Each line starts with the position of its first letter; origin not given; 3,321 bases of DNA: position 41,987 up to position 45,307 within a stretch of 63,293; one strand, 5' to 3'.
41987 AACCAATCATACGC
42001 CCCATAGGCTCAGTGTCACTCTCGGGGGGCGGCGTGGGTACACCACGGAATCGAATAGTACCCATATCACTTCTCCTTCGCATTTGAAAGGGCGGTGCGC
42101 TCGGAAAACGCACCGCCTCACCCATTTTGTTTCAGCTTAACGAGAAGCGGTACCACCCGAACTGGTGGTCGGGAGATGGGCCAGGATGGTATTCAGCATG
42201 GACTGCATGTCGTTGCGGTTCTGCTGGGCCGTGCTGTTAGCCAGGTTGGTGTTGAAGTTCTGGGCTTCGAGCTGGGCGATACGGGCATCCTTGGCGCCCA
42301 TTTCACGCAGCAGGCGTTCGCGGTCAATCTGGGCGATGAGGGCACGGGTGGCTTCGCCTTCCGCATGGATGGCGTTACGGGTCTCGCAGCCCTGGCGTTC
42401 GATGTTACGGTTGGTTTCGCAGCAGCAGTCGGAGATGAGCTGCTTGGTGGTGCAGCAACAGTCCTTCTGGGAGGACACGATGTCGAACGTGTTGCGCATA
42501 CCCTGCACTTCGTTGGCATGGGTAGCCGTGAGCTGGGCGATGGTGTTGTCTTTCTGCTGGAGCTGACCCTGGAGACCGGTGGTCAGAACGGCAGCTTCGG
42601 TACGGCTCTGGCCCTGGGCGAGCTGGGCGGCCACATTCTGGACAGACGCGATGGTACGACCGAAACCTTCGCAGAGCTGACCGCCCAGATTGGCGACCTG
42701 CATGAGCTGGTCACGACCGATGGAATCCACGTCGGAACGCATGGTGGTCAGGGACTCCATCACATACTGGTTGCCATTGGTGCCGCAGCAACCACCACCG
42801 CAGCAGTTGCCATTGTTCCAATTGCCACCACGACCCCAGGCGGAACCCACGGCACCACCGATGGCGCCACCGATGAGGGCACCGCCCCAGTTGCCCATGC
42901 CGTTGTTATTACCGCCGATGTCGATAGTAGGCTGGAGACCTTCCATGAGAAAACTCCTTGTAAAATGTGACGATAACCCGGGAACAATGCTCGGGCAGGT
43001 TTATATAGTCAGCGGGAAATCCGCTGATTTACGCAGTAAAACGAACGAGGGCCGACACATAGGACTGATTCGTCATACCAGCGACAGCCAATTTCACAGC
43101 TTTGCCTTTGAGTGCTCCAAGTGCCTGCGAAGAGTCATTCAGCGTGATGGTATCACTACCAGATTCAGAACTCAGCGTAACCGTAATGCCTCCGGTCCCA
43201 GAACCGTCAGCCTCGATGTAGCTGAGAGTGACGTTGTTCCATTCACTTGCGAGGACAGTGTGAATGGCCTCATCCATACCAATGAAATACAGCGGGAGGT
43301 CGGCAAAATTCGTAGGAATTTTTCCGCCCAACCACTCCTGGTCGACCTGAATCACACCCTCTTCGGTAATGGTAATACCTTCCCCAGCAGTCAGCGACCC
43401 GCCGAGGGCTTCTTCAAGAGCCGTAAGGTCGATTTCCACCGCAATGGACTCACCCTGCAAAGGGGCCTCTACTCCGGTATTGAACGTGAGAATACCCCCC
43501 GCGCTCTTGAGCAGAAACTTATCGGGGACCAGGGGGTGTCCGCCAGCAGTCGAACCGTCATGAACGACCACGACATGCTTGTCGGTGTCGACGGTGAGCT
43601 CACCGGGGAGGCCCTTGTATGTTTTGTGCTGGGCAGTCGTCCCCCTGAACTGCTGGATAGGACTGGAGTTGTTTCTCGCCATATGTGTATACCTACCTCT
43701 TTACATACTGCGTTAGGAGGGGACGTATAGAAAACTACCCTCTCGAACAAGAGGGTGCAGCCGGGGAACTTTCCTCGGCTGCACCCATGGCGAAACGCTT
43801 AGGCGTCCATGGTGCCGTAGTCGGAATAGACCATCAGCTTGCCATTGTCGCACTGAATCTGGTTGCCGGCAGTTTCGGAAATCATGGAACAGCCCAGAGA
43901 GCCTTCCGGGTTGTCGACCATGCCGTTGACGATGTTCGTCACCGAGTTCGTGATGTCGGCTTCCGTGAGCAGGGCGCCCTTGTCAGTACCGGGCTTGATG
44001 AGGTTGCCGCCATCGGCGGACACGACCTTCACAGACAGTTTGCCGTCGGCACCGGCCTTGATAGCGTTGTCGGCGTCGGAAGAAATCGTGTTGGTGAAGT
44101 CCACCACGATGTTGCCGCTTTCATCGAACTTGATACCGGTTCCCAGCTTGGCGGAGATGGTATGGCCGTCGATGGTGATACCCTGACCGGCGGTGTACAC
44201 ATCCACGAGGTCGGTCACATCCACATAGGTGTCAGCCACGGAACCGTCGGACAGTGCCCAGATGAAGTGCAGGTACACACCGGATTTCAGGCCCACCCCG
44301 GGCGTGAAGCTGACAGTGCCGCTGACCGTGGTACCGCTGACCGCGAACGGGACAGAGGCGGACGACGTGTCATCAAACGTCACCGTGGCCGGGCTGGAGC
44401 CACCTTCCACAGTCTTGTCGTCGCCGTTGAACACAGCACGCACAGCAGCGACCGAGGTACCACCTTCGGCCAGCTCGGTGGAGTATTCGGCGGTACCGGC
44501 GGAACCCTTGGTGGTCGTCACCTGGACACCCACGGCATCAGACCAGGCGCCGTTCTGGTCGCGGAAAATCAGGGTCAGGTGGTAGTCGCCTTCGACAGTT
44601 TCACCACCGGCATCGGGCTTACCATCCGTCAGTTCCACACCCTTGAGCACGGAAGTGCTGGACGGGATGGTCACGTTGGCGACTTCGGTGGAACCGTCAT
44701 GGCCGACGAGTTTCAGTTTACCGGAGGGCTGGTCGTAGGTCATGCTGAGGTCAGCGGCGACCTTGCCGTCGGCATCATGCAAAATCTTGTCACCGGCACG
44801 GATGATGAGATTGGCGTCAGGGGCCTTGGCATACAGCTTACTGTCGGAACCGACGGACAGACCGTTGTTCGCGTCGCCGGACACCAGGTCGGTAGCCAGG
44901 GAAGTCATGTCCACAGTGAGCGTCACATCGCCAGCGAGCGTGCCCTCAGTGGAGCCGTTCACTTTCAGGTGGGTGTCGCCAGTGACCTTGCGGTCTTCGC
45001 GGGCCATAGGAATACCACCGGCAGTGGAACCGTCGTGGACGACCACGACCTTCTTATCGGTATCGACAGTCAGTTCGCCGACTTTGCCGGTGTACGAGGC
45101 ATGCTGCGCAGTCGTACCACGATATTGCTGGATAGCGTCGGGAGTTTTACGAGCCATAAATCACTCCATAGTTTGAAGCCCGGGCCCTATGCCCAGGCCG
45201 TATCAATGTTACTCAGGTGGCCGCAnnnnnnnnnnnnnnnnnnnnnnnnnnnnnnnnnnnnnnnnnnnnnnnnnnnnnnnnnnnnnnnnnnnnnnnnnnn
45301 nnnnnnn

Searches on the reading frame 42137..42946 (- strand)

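Call 19: search_protein_families(library=phrogs, proteins=[window:42137-42946:-], max_evalue=0.001)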
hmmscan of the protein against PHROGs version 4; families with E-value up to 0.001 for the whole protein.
window:42137-42946:- (269 aa): 1 family
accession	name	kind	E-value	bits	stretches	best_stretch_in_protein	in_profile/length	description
phrog_9288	-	unknown function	3.8e-13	50.7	2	172-264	151-231/234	-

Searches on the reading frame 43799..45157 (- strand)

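Call 19: search_protein_families(library=phrogs, proteins=[window:43799-45157:-], max_evalue=0.001)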
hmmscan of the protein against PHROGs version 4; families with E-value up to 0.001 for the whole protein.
window:43799-45157:- (452 aa): 1 family
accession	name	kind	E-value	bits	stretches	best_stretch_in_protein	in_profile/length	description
phrog_9648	-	tail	1e-11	46.2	1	8-85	4-83/152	tail protein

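Call 64: search_protein_families(library=pfam, proteins=[window:43799-45157:-], max_evalue=0.001)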
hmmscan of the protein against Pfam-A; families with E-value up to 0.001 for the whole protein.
window:43799-45157:- (452 aa): 1 family
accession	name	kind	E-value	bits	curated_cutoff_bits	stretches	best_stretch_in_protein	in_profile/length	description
PF18454.7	Mtd_N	-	1.9e-13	50.5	26.3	1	9-45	1-37/37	Major tropism determinant N-terminal domain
